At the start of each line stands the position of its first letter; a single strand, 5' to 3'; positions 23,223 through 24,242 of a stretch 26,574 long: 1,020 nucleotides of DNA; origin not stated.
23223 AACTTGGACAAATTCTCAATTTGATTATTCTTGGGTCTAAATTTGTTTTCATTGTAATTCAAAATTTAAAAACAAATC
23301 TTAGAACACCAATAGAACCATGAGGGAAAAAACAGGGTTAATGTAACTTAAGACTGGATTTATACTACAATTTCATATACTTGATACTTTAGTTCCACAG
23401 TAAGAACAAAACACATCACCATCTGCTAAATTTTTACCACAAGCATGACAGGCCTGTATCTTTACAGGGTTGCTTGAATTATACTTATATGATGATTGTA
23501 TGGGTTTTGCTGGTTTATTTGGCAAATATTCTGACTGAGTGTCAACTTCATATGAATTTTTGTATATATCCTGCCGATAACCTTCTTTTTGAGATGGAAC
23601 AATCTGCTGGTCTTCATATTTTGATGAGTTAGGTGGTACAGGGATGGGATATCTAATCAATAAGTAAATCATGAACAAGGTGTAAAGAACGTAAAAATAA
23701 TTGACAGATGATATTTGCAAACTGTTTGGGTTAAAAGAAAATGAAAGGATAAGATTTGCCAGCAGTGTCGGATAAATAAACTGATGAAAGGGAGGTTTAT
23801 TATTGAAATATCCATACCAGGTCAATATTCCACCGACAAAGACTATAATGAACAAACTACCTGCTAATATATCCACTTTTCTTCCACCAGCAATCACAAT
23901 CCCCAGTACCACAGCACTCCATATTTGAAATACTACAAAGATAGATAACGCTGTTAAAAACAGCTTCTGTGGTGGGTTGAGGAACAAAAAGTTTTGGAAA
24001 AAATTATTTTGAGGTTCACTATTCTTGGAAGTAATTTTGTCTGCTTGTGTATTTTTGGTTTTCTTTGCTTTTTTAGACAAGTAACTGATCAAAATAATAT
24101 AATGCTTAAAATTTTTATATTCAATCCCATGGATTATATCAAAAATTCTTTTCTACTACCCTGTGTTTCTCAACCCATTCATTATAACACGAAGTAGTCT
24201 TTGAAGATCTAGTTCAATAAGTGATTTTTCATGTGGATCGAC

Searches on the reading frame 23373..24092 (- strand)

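Call 90: search_protein_families(library=pfam, proteins=[window:23373-24092:-], max_evalue=0.001)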
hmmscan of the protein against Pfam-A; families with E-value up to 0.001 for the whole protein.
window:23373-24092:- (239 aa): 3 families
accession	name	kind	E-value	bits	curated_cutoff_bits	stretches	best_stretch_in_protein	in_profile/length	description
PF13240.11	Zn_Ribbon_1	-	1.6e-06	28.2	25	1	215-236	2-23/23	zinc-ribbon domain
PF13248.11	Zn_ribbon_3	-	1.7e-06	27.7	27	1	214-235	4-25/26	zinc-ribbon domain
PF24460.1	DUF7575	-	0.0005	19.8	28.5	1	212-236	3-27/28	Domain of unknown function (DUF7575)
